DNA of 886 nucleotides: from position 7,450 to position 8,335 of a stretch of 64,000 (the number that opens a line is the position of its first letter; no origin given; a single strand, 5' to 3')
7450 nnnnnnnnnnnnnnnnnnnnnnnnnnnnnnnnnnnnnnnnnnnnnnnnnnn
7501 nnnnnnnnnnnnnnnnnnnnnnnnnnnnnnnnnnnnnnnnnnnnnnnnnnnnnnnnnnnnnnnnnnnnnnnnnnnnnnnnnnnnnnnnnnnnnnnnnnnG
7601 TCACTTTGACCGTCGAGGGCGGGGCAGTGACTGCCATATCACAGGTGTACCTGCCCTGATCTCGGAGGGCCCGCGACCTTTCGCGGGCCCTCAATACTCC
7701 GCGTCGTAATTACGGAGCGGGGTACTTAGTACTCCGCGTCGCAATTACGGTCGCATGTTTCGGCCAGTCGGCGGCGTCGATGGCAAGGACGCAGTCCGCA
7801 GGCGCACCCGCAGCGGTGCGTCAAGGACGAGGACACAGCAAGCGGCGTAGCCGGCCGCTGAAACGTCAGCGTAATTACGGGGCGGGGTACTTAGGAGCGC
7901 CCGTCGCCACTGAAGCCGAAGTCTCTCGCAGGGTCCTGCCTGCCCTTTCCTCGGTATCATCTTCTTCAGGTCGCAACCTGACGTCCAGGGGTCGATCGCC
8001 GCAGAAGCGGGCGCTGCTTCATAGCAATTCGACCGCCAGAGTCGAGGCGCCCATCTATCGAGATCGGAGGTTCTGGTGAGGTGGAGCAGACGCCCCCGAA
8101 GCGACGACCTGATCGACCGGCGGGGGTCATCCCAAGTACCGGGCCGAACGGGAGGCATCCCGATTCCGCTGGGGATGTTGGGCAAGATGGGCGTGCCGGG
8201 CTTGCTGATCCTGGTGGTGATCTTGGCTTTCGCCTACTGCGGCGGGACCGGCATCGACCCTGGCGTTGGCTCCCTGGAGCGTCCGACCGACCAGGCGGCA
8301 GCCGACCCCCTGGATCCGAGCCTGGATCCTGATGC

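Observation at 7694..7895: Second dispersed repeat family: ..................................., three copies containing the palindrome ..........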

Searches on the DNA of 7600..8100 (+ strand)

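Call 44: search_rna_families(source=window, start=7600, end=8100, threshold=evalue, max_evalue=1)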
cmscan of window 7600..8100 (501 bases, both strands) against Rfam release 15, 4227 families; matches with E-value up to 1: 0.
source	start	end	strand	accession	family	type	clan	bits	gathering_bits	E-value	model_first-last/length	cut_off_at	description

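Call 47: search_dna_similar(query=window:7690-7900:+, collection=plasmids, mode=distant, max_evalue=1, max_rows=15)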
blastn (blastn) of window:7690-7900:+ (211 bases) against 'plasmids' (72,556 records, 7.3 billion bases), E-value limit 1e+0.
Records with a match: 9; places in all: 9; records where one place covers at least 80% of the query: 0.
Best place of each record, by identity: >=99% 2; 90-95% 3; 80-90% 3; 60-80% 1.
By first word of the organism name: Cupriavidus 2; Streptomyces 2; Pseudonocardia 2; Methylobacterium 1; Ponticoccus 1; Variovorax 1.
By predicted mobility (MOB-suite, as given by PLSDB): mobilizable 4; non-mobilizable 4; conjugative 1.
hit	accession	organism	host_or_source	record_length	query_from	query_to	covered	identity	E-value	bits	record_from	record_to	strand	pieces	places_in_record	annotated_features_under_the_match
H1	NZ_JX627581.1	Methylobacterium oryzae CBMB20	-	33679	99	154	27%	78.9%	2e-1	43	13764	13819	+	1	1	DUF4113 domain-containing protein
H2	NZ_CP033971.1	Cupriavidus pauculus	Homo sapiens,clinical isolate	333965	51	87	18%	86.5%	6e-1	42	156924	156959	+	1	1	AraC family transcriptional regulator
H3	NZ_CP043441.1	Cupriavidus campinensis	cell culture,soil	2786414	51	87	18%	86.5%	6e-1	42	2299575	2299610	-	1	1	none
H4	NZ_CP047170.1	Ponticoccus alexandrii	surface sea water,shallow sea, symbosis ...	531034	105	137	16%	87.9%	2e-1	43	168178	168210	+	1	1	ABC transporter ATP-binding protein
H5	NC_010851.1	Streptomyces sp. FR1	-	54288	98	125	13%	92.9%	2e-1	43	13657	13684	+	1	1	hypothetical protein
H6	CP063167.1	Variovorax paradoxus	-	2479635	76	102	13%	92.6%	6e-1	41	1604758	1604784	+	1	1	none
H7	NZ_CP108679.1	Streptomyces sp. NBC_01216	-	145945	99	125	13%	92.6%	6e-1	41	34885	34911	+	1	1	hypothetical protein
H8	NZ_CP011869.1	Pseudonocardia sp. HH130629-09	Apterostigma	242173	74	95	10%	100.0%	6e-1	41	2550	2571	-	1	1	hypothetical protein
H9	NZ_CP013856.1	Pseudonocardia sp. HH130630-07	Apsterostigma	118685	74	95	10%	100.0%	6e-1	41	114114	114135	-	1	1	hypothetical protein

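Call 48: search_dna_similar(query=window:7690-7900:+, collection=phages, mode=distant, max_evalue=1, max_rows=10)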
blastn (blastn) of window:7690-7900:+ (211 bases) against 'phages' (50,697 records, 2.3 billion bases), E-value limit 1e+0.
Records with a match: 4; places in all: 4; records where one place covers at least 80% of the query: 0.
Best place of each record, by identity: >=99% 3; 80-90% 1.
By first word of the organism name: Gordonia 3; Dolichospermum 1.
By host as written in the record: Gordonia malaquae strain BEN700 2; Dolichospermum flos-aquae 1; Gordonia terrae 3612 1.
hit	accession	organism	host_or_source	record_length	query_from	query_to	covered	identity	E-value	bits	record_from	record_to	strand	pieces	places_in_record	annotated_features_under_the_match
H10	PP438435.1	Dolichospermum phage Dfl-JY45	Dolichospermum flos-aquae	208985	111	146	17%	83.3%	7e-1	39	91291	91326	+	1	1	hypothetical protein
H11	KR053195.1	Gordonia phage GMA1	Gordonia malaquae strain BEN700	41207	74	94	10%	100.0%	7e-1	39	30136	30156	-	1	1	hypothetical protein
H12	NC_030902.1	Gordonia phage GMA1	Gordonia malaquae strain BEN700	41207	74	94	10%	100.0%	7e-1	39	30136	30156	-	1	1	exonuclease VIII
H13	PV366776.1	Gordonia phage Belphegor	Gordonia terrae 3612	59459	74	94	10%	100.0%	7e-1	39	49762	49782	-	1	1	62: membrane protein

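Call 97: build_rna_model(alignment_id=A5, structure=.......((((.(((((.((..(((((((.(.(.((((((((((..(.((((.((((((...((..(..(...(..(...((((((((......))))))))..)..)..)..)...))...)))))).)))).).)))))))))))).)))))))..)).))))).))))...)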
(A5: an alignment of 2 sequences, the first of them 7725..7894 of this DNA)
Model R1 built from alignment A5 (2 sequences, 174 columns); structure: as given.
model positions 174; base pairs 55; branch points 0; effective number of sequences 0.77; information 0.589 bits per position. Calibrated on 0.2 Mb of random sequence (short: E-values are rough).
structure used (alignment columns):
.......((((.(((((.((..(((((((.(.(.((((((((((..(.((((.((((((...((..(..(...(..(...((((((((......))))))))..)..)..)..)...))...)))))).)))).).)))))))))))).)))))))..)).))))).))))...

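Call 98: search_with_rna_model(model_id=R1, sources=[window, L001, L004, L005, L006, L007, L010, L012, L013, L014, L015, L016, L017, L018, L019, L020, L021, L022], max_evalue=10, show_alignments=4)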
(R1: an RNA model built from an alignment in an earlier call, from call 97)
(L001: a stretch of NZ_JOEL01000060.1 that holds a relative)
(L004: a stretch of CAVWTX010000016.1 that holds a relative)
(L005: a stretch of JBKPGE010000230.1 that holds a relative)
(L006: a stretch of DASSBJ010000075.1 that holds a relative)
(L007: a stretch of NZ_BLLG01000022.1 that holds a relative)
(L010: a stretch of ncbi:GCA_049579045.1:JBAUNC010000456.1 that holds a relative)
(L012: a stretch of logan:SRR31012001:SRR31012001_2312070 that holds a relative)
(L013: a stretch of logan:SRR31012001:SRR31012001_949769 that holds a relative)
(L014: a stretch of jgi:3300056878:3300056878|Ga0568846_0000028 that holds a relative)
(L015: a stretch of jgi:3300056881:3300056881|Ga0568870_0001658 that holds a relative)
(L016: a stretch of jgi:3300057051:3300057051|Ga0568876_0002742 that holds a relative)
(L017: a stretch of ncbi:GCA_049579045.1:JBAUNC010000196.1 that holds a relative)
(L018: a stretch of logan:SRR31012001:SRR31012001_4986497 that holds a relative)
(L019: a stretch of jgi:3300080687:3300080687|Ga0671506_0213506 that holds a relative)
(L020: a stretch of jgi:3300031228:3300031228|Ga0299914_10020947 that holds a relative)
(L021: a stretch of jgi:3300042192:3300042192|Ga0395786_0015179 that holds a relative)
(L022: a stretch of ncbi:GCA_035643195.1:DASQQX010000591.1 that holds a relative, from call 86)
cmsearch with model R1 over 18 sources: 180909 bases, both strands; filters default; matches with E-value up to 10: 46.
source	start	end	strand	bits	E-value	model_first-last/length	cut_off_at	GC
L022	420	593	-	200.6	9.5e-43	1-174/174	no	0.65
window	7721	7894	+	198.1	3.6e-42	1-174/174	no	0.64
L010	1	127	+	132.1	1.8e-27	48-174/174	5'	0.67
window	7725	7898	-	55.9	1.9e-10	1-174/174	no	0.64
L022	416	589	+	55.9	1.9e-10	1-174/174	no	0.65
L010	1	131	-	19.6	0.024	1-134/174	3'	0.67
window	27820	27981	-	16.8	0.1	1-174/174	no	0.67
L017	4531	4690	-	14.4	0.35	1-174/174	no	0.68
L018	6590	6628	-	13.6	0.54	1-174/174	no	0.74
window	29832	29951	+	13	0.71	1-174/174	no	0.68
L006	1630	1688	-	13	0.72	1-174/174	no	0.75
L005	886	951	+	12.9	0.76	1-174/174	no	0.71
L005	88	150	+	12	1.2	1-174/174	no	0.71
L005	876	912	-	11.8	1.3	1-174/174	no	0.73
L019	1296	1393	+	11.7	1.4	1-174/174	no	0.63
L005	2487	2611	-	10.8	2.2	1-174/174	no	0.68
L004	7505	7597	-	10.6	2.5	1-174/174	no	0.68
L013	530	608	-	10.3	2.9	1-174/174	no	0.66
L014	11066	11180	-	9.8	3.7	1-174/174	no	0.63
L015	5452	5566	-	9.8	3.7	1-174/174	no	0.63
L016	8844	8958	-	9.8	3.7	1-174/174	no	0.63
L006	204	277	+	9.7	4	1-174/174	no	0.76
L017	1902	1936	+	9.6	4.1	1-174/174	no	0.69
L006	6734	6785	-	9.4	4.5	1-174/174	no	0.83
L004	2200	2309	+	9.4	4.6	1-174/174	no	0.69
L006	6341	6383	-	9.2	5.1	1-174/174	no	0.81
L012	2806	2844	+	9.2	5.2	1-174/174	no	0.59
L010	474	549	-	9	5.5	1-174/174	no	0.75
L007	3118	3220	-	9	5.7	1-174/174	no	0.71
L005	2507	2597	+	8.8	6.1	1-174/174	no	0.71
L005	4820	4878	-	8.8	6.3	64-118/174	no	0.76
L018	3740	3789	-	8.7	6.6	1-174/174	no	0.76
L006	2721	2772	-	8.6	7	1-174/174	no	0.81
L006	2793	2827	-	8.5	7.4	1-174/174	no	0.77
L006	6594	6628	+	8.3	7.9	1-174/174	no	0.8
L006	2735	2880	+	8.2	8.4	1-174/174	no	0.68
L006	1171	1210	-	8.1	8.8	1-174/174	no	0.82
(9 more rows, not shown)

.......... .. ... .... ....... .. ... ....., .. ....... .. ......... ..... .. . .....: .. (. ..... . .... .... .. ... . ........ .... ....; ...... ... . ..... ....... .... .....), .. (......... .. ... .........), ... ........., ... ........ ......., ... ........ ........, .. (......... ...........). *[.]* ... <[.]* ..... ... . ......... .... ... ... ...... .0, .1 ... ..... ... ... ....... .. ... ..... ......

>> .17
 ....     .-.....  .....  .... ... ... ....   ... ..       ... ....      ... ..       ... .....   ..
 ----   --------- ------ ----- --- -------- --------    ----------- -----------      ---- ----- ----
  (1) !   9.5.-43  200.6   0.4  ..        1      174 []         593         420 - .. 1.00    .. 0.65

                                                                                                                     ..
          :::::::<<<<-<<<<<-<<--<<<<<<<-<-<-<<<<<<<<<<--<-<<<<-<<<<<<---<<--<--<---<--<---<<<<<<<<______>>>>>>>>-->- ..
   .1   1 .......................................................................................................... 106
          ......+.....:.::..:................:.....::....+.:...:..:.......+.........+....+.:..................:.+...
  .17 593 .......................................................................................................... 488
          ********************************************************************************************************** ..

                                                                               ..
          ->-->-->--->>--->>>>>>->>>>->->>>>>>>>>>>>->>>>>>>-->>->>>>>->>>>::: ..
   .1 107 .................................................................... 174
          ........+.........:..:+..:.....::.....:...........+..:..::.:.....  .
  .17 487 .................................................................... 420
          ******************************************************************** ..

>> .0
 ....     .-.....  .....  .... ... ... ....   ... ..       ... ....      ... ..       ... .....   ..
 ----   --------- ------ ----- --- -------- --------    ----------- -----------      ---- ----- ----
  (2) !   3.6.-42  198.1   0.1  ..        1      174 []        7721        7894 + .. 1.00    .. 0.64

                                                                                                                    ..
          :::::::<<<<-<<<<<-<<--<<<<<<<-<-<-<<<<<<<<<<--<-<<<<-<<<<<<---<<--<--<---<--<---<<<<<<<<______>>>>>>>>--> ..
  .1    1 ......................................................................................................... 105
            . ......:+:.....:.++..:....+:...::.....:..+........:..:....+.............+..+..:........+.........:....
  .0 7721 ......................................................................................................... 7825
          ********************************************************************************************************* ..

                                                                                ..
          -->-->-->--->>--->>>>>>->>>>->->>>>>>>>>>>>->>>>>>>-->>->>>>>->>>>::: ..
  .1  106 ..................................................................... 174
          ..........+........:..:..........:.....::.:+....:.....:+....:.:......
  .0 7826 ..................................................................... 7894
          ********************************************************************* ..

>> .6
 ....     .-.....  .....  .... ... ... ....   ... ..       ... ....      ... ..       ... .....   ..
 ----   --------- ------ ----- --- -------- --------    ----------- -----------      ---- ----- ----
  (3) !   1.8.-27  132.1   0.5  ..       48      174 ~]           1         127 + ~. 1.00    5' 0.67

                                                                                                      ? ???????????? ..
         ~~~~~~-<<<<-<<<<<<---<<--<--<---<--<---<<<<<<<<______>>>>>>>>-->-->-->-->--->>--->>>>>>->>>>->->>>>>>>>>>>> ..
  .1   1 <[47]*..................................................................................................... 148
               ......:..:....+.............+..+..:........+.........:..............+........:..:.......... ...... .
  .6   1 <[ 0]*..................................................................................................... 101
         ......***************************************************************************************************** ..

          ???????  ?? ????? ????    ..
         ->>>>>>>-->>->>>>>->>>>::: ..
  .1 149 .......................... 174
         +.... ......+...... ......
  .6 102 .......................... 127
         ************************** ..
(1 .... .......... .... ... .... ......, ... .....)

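Call 106: search_with_rna_model(model_id=R1, sources=[L023], max_evalue=1)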
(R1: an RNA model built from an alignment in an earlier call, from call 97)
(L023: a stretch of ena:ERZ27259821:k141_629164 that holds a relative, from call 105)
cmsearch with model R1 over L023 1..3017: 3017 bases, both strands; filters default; matches with E-value up to 1: 2.
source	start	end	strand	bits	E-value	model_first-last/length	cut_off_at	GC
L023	967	1140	-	200.6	1.6e-44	1-174/174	no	0.65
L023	963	1136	+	55.9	3.2e-12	1-174/174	no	0.65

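Call 111: search_with_rna_model(model_id=R1, sources=[L024], max_evalue=1, show_alignments=2)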
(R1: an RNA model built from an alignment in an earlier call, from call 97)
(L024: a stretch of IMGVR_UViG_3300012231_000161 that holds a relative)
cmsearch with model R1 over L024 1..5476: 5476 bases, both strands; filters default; matches with E-value up to 1: 1.
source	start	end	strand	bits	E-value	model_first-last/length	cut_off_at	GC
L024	4590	4710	-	9.8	0.12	1-174/174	no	0.7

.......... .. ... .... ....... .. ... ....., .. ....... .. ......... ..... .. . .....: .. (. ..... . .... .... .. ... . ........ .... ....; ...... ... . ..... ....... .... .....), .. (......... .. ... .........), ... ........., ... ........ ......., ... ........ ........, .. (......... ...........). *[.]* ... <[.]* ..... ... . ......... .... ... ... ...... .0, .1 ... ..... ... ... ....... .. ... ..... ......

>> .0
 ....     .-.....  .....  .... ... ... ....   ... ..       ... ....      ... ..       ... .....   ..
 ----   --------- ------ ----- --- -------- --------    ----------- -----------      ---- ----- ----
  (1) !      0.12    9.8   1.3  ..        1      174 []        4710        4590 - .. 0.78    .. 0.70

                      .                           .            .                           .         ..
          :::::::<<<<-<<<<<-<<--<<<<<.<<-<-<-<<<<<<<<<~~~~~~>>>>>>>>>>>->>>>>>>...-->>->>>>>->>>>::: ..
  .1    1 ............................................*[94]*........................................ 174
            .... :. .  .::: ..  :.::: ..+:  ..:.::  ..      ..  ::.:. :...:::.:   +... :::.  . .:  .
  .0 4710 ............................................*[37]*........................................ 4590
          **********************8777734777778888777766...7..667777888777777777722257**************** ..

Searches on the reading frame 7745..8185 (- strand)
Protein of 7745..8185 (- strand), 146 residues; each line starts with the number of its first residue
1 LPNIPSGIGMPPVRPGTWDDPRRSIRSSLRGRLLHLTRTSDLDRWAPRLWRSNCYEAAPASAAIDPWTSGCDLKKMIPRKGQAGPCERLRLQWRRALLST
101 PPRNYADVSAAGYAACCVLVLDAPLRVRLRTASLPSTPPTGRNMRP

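Call 57: search_protein_families(library=pfam, proteins=[window:7745-8185:-], max_evalue=0.1)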
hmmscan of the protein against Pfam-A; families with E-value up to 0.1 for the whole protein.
window:7745-8185:- (146 aa): 0 families

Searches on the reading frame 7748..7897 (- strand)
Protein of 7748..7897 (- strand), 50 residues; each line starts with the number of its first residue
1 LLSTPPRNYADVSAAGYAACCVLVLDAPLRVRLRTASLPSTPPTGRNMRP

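Call 84: search_protein_representatives(protein=window:7748-7897:-)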
Query: 50 residues. Proteins with E-value up to 0.001 (for the whole library): 2; up to 1e-10: 0; up to 1e-30: 0. The best 2 are listed.
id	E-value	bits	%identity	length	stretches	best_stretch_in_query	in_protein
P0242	3.0e-10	55.2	44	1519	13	9-30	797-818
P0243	8.0e-05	38.4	64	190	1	6-49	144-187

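Call 86: find_encoding_contigs(protein=P0243, flank=10000, max_places=5)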
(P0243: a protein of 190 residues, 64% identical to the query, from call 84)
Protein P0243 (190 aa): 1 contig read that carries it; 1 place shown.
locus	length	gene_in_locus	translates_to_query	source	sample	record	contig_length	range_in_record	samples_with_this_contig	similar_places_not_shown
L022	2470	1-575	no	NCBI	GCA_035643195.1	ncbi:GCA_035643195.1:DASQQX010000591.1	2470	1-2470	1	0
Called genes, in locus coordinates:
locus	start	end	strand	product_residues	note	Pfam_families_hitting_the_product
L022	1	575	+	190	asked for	PF00665:rve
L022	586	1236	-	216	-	-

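Call 100: list_cluster_members(proteins=[P0243])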
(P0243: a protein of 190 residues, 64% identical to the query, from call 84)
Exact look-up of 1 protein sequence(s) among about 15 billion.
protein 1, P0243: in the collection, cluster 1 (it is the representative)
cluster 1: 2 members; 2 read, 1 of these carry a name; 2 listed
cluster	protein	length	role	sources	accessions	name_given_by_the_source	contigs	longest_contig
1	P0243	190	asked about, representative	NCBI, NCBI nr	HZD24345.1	MAG TPA: hypothetical protein VE569_13240, partial [Acidimicrobiia bacterium] | hypothetical protein [Acidimicrobiia bacterium]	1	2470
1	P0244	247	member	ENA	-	-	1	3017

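Call 105: find_encoding_contigs(protein=P0244, flank=5000, max_places=3)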
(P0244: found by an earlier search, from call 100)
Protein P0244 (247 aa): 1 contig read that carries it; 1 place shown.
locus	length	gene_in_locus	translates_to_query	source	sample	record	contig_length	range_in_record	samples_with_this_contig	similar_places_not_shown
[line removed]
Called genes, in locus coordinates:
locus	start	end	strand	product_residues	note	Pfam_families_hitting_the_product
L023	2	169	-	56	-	?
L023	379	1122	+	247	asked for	PF00665:rve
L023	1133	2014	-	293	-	-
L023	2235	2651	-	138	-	-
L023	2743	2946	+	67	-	-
